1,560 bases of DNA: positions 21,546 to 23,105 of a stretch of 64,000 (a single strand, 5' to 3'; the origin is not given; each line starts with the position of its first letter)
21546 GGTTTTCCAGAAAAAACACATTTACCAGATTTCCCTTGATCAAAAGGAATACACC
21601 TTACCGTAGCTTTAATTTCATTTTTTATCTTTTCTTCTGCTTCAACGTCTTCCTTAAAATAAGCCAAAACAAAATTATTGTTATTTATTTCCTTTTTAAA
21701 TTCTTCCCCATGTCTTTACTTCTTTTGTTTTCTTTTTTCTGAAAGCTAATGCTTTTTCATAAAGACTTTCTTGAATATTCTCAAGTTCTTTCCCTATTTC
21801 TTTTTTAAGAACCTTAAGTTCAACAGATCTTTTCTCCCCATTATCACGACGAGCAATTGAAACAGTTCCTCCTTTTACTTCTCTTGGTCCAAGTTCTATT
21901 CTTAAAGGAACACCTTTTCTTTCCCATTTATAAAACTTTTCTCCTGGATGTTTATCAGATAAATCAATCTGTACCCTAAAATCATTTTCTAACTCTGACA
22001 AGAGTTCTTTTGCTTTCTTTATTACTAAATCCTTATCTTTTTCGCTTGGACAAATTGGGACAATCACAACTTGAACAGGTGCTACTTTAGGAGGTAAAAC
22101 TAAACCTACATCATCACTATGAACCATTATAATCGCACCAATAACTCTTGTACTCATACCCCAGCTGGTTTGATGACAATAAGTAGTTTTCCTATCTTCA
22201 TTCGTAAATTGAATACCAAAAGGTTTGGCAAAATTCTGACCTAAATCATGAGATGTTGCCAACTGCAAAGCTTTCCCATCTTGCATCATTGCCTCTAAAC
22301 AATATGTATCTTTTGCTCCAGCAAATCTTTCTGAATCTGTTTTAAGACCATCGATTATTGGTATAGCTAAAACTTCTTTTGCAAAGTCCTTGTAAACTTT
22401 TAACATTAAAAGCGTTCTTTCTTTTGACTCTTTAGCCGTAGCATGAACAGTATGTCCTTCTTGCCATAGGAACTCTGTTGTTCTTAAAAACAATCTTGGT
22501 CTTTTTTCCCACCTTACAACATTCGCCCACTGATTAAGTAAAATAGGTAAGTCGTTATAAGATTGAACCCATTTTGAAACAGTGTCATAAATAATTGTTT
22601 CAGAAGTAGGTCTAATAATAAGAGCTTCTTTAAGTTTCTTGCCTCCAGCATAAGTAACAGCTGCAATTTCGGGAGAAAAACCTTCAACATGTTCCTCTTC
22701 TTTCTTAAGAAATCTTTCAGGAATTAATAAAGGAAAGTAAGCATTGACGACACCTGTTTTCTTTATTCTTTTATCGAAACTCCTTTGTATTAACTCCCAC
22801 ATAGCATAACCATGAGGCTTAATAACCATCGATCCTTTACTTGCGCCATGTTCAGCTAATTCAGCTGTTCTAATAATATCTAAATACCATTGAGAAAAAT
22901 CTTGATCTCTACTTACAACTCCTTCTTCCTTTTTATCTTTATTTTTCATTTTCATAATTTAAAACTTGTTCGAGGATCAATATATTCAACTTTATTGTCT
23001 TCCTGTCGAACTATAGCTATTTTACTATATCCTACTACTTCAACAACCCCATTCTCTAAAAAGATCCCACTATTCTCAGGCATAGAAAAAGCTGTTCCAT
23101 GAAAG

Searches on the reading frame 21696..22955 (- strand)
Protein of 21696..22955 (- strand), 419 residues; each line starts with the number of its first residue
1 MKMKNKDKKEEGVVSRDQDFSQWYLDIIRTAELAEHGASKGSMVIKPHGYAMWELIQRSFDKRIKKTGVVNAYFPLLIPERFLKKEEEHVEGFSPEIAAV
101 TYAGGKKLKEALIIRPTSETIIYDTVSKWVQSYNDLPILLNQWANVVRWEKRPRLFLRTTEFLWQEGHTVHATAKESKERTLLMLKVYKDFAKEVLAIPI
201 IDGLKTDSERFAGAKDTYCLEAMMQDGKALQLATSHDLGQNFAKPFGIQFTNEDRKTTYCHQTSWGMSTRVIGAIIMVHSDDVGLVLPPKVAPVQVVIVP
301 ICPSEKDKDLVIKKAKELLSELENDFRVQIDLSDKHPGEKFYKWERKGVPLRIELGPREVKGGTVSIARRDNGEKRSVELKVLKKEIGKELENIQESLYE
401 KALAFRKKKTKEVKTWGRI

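Call 76: search_protein_families(library=pfam, proteins=[window:21696-22955:-], max_evalue=0.001)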
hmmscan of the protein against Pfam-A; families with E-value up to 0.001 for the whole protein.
window:21696-22955:- (419 aa): 2 families
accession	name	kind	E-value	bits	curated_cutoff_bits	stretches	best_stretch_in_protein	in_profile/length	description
PF03129.25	HGTP_anticodon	-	4.3e-19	68.9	21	1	295-388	1-92/94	Anticodon binding domain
PF00587.30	tRNA-synt_2b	-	4.7e-19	69.6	29.3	1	107-277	6-177/179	tRNA synthetase class II core domain (G, H, P, S and T)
